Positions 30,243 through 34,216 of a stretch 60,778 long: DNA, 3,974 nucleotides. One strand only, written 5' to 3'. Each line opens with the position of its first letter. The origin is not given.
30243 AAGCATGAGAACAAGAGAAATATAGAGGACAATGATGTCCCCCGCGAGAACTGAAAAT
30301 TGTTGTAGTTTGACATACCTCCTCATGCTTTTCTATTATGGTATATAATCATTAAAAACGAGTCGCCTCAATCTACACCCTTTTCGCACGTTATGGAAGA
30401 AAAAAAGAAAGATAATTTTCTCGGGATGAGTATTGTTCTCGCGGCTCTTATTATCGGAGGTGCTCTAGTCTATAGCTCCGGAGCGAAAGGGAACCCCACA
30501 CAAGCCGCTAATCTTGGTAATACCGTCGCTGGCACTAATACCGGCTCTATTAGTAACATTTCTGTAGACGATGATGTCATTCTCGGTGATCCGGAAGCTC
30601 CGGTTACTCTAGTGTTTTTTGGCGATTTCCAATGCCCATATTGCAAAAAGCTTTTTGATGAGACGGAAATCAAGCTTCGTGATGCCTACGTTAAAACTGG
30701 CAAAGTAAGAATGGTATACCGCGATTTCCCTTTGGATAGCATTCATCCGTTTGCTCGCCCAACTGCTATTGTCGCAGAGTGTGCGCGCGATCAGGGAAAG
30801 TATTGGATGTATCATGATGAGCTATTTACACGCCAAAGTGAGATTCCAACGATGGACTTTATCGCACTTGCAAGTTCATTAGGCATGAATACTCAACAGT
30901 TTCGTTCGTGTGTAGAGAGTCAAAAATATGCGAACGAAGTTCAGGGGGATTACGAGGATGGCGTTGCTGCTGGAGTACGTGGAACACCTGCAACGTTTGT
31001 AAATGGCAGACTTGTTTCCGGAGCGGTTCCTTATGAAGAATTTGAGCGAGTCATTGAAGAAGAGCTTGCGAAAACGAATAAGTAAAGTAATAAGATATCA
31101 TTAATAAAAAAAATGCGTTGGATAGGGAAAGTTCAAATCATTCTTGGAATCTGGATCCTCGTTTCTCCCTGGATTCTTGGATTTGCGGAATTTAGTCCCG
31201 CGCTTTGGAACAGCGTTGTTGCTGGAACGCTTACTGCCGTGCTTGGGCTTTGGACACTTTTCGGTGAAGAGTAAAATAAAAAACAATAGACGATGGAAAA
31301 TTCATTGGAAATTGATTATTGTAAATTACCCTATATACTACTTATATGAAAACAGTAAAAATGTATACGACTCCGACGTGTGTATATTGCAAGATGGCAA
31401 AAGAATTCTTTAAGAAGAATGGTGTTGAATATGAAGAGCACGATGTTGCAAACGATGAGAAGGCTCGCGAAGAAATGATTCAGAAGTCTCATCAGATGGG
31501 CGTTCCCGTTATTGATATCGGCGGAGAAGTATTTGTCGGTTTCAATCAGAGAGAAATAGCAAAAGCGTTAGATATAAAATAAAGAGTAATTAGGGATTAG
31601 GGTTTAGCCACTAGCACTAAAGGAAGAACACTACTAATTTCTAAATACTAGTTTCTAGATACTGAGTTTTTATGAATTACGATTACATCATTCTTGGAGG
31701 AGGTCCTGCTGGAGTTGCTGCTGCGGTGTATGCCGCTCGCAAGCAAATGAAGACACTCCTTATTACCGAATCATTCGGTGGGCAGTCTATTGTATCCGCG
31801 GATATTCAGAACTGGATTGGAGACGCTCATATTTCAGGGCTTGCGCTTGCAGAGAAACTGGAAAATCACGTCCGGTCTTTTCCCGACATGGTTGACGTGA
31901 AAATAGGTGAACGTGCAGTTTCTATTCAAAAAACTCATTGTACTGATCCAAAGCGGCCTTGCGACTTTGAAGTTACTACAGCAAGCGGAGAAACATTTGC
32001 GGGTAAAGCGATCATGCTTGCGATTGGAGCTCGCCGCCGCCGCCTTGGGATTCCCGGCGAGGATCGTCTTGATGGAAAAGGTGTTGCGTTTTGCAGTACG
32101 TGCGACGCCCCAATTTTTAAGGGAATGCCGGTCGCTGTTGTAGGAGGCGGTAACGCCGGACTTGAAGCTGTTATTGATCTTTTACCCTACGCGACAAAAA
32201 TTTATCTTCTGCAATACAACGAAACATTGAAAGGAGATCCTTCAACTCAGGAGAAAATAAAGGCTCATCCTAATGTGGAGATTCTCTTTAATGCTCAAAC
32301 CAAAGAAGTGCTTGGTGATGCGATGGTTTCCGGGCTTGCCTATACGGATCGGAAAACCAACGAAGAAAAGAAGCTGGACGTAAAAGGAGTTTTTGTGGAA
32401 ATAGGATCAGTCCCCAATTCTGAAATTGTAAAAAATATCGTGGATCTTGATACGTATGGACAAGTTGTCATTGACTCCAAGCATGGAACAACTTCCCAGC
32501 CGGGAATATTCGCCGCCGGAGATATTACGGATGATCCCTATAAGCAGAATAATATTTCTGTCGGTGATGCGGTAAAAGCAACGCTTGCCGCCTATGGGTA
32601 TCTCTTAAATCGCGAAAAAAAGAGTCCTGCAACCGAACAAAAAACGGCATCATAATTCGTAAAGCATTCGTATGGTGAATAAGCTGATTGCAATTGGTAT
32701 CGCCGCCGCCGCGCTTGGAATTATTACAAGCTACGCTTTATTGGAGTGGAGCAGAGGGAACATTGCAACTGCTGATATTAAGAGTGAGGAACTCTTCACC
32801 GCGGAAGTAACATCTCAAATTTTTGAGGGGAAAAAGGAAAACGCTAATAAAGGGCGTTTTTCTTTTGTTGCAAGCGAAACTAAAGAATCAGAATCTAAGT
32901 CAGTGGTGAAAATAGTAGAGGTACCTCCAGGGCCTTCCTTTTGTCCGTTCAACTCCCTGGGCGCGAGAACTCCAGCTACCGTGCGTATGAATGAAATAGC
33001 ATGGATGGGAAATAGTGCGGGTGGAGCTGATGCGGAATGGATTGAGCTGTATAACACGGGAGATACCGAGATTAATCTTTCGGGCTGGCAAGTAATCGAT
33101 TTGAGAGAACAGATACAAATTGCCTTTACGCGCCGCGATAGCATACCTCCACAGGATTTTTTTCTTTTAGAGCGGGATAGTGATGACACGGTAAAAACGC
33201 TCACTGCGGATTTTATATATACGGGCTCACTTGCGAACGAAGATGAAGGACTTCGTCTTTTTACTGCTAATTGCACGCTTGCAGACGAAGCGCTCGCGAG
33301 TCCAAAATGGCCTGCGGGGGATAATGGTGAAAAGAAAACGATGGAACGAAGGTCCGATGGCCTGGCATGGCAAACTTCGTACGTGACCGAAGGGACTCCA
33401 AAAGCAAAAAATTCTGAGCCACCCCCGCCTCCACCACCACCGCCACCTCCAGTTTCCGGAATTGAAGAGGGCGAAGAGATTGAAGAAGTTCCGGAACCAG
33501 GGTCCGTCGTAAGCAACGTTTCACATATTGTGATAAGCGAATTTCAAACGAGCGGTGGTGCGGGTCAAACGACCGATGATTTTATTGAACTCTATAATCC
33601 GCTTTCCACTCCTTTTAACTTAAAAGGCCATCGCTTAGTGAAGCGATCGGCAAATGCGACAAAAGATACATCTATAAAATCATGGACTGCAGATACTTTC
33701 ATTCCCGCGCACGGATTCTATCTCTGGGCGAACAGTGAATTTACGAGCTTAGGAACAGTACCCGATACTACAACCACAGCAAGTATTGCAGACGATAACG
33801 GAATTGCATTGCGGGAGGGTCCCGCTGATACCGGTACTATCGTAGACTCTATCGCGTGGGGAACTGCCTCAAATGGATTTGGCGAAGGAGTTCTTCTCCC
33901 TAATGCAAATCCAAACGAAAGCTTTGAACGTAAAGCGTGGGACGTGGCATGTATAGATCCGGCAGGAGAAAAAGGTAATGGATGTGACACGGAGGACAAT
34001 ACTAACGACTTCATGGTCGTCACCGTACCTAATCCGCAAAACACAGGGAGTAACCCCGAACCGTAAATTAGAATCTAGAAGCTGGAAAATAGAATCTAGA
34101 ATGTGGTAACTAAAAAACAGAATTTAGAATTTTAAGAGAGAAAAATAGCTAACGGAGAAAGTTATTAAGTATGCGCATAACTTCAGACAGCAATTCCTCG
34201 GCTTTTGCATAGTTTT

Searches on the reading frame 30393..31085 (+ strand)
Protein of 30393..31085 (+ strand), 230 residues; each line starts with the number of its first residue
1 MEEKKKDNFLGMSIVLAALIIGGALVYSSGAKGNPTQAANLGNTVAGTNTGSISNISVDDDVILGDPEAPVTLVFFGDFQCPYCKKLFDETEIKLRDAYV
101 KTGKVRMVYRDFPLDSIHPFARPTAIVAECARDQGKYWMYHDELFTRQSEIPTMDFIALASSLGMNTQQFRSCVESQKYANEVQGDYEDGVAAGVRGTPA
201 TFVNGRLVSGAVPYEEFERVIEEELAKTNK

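Call 8: search_protein_families(library=pfam, proteins=[window:30393-31085:+], max_evalue=0.001)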
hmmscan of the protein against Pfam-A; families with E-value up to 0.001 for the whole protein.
window:30393-31085:+ (230 aa): 4 families
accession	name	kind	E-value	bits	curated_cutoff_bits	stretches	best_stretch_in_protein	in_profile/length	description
PF13462.12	Thioredoxin_4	-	1.4e-34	120.1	23.2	1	59-222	3-164/165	Thioredoxin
PF01323.26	DSBA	-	7.5e-22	78.5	25.6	2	132-221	100-190/191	DSBA-like thioredoxin domain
PF13098.12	Thioredoxin_2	-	7.9e-08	33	27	1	72-220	8-103/104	Thioredoxin-like domain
PF13192.12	Thioredoxin_3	-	0.00025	21.5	24.8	0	185-217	37-70/76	Thioredoxin domain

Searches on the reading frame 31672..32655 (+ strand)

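Call 8: search_protein_families(library=pfam, proteins=[window:31672-32655:+], max_evalue=0.001)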
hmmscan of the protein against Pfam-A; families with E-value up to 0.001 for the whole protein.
window:31672-32655:+ (327 aa): 9 families
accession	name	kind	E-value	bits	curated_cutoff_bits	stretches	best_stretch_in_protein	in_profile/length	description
PF07992.20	Pyr_redox_2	-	8.9e-44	150.5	26.1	1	3-288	1-279/291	Pyridine nucleotide-disulphide oxidoreductase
PF13738.12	Pyr_redox_3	-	2e-17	63.8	30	1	97-283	112-305/305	Pyridine nucleotide-disulphide oxidoreductase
PF12831.13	FAD_oxidored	-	1.1e-08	35.2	27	1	4-56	1-59/416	FAD dependent oxidoreductase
PF00070.33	Pyr_redox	-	7.3e-08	33.3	22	1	154-220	2-75/82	Pyridine nucleotide-disulphide oxidoreductase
PF01134.28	GIDA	-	9.2e-08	32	22.1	1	5-35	2-32/391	Glucose inhibited division protein A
PF03486.20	HI0933_like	-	5.1e-06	26.6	50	0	4-32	2-30/244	HI0933-like protein Rossmann domain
PF00890.30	FAD_binding_2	-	1.6e-05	24.8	20.4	0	4-39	1-38/414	FAD binding domain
PF01946.23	Thi4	-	0.00016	21.5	26.2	0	2-37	17-55/235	Thi4 family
PF13450.12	NAD_binding_8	-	0.00099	19.8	21.9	0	7-37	1-33/68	NAD(P)-binding Rossmann-like domain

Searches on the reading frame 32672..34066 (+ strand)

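Call 8: search_protein_families(library=pfam, proteins=[window:32672-34066:+], max_evalue=0.001)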
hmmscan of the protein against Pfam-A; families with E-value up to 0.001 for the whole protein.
window:32672-34066:+ (464 aa): 1 family
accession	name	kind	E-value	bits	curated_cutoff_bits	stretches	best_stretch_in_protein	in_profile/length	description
PF00932.25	LTD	-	9.1e-24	84.4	34.3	2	100-203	4-101/109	Lamin Tail Domain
